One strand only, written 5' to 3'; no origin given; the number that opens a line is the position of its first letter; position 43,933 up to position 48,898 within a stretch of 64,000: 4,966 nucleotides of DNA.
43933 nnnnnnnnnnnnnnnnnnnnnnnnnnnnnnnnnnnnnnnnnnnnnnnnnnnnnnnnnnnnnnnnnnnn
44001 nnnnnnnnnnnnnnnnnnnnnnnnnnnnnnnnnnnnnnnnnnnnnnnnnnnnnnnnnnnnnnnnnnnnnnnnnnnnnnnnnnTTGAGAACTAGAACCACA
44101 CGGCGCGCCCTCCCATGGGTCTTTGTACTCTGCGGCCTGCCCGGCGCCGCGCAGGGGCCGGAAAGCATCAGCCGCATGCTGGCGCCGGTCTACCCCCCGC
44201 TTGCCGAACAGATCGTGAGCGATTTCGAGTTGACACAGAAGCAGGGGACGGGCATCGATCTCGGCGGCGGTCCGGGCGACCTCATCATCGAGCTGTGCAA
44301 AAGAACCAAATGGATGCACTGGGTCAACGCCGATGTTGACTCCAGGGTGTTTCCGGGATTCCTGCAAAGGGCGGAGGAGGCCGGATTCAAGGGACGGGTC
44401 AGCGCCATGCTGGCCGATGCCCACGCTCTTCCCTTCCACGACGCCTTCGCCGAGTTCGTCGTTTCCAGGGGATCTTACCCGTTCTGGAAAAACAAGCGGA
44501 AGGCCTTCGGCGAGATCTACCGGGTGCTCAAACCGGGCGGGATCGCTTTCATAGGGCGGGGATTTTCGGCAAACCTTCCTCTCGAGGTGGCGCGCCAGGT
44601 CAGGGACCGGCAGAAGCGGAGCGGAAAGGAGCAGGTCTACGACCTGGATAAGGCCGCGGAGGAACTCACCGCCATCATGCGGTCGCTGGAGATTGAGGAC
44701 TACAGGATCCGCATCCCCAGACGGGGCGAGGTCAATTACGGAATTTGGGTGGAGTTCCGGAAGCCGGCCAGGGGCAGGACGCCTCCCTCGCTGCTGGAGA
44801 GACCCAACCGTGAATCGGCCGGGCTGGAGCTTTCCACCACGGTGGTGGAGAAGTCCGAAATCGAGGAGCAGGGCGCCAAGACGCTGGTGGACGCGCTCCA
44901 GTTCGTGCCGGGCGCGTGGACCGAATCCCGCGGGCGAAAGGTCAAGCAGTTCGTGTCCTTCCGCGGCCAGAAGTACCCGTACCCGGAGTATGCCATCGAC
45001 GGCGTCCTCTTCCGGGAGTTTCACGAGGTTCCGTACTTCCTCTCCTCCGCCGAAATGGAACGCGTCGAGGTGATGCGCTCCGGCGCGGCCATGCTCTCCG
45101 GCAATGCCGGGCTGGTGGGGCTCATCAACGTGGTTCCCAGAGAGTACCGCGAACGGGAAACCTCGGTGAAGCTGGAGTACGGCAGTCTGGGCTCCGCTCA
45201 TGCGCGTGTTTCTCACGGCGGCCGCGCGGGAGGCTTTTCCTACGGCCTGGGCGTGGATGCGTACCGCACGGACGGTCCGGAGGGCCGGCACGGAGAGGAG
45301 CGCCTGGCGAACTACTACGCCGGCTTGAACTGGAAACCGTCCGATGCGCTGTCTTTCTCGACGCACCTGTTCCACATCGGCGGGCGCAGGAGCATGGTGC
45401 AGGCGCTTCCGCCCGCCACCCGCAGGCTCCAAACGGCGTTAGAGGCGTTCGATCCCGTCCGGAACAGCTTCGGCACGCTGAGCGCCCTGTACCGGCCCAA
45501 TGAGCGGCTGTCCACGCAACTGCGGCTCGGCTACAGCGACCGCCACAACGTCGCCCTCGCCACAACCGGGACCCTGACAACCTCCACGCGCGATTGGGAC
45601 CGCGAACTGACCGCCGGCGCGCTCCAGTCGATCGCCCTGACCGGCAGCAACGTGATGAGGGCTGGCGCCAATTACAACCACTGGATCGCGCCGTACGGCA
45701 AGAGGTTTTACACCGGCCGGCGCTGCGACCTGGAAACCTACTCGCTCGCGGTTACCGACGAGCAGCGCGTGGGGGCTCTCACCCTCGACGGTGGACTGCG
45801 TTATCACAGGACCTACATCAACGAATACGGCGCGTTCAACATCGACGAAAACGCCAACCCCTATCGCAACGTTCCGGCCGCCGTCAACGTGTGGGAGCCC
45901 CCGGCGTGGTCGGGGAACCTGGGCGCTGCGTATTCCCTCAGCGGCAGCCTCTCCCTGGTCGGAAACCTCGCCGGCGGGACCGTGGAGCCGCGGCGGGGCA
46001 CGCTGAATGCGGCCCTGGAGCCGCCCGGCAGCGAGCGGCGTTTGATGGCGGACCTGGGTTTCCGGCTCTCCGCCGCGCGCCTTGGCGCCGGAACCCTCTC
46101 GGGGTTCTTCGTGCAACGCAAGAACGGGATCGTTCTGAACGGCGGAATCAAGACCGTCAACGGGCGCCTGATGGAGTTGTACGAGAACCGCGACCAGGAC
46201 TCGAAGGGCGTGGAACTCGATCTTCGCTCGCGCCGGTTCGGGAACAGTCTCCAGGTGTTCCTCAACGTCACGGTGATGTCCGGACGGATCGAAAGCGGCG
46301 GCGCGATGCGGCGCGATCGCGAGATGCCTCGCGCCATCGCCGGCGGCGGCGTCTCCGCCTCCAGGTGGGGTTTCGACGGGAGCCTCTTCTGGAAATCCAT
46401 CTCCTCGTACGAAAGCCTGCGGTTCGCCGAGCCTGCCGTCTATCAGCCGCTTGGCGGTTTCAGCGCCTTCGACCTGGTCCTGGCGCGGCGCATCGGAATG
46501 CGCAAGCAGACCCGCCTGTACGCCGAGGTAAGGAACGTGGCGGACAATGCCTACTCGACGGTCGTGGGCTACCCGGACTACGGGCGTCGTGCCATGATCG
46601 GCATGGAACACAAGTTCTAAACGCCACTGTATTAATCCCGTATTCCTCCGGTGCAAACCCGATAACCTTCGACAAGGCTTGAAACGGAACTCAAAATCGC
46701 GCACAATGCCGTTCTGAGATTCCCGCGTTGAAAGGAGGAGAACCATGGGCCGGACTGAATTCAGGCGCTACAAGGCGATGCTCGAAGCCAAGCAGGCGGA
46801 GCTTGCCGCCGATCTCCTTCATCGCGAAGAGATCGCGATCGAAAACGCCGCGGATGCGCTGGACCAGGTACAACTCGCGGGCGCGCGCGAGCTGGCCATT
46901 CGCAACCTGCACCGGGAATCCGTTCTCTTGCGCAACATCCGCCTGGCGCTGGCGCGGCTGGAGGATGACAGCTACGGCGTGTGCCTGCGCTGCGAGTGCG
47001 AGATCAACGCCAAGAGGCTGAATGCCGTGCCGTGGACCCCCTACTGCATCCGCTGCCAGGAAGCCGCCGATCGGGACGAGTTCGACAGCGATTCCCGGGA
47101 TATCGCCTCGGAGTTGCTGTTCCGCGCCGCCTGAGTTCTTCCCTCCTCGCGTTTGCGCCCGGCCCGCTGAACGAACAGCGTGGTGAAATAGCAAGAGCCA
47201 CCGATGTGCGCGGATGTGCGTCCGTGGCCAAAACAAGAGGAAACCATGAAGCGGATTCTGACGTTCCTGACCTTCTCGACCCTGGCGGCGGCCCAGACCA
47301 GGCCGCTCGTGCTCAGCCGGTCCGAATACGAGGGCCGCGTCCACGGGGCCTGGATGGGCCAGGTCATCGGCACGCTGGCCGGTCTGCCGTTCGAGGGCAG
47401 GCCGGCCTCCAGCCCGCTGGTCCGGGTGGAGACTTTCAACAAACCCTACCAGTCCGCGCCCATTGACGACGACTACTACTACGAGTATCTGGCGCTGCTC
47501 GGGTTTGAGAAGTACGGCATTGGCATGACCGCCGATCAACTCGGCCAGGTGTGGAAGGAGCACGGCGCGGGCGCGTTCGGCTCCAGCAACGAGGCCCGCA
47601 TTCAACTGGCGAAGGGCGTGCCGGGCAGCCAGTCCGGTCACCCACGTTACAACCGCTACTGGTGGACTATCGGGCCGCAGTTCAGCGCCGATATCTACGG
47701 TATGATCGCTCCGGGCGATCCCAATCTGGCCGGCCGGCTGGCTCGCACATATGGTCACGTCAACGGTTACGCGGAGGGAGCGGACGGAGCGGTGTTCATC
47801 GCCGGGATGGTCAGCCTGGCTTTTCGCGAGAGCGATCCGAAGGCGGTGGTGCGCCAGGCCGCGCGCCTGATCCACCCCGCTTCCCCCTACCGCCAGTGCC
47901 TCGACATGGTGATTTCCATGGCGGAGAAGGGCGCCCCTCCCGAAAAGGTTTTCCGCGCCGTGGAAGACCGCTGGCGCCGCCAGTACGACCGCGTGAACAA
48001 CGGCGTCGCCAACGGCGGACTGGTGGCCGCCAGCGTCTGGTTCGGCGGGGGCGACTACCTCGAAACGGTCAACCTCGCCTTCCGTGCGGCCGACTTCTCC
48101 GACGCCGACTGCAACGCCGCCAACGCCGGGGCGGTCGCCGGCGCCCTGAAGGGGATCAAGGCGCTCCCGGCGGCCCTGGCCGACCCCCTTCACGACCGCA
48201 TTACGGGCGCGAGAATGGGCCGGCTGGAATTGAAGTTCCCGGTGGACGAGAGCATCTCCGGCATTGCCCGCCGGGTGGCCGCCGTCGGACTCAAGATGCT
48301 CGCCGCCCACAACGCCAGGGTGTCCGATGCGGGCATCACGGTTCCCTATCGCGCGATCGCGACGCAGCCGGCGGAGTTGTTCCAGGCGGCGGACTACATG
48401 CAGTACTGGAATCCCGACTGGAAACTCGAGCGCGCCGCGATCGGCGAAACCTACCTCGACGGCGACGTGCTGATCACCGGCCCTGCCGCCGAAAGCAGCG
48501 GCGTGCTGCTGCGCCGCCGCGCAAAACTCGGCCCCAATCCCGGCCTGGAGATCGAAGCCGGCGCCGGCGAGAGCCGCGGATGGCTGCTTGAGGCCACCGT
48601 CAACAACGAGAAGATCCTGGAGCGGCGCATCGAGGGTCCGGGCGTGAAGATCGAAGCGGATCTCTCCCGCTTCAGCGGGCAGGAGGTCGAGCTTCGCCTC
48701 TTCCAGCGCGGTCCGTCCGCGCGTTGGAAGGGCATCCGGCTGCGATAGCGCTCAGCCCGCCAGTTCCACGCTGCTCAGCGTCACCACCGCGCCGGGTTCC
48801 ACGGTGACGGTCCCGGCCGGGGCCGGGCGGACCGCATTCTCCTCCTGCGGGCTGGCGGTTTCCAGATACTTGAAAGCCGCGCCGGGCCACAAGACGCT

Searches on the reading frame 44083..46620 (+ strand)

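Call 61: search_protein_families(library=pfam, proteins=[window:44083-46620:+], max_evalue=0.00001)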
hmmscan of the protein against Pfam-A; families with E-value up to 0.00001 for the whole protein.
window:44083-46620:+ (845 aa): 5 families
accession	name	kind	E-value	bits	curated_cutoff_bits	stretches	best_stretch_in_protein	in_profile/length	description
PF07715.20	Plug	-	4.3e-14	53.3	23.9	1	251-346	8-106/107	TonB-dependent Receptor Plug Domain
PF08241.18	Methyltransf_11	-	1.6e-13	51.6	21.2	1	59-157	2-95/95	Methyltransferase domain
PF13649.12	Methyltransf_25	-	5.5e-12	46.7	27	1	59-153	3-97/97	Methyltransferase domain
PF01209.24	Ubie_methyltran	-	2.8e-08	33.8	20.1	1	50-155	44-149/233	ubiE/COQ5 methyltransferase family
PF13847.12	Methyltransf_31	-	9e-08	32.4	27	1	56-178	6-127/145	Methyltransferase domain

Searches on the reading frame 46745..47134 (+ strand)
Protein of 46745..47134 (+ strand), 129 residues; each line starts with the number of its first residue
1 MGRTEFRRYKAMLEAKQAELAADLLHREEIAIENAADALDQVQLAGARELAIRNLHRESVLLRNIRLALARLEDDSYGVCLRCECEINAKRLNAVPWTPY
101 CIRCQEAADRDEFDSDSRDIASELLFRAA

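Call 61: search_protein_families(library=pfam, proteins=[window:46745-47134:+], max_evalue=0.00001)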
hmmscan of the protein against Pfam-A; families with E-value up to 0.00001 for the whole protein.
window:46745-47134:+ (129 aa): 1 family
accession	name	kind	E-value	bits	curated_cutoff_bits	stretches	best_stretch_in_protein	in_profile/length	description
PF01258.23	zf-dskA_traR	-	7e-10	39.2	24.9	1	76-109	2-35/36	Prokaryotic dksA/traR C4-type zinc finger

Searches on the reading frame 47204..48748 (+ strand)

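Call 61: search_protein_families(library=pfam, proteins=[window:47204-48748:+], max_evalue=0.00001)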
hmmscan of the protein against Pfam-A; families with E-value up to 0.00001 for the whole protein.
window:47204-48748:+ (514 aa): 1 family
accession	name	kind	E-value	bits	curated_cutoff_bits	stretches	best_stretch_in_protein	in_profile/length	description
PF03747.19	ADP_ribosyl_GH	-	3.8e-26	92.9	26.2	1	48-323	1-286/287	ADP-ribosylglycohydrolase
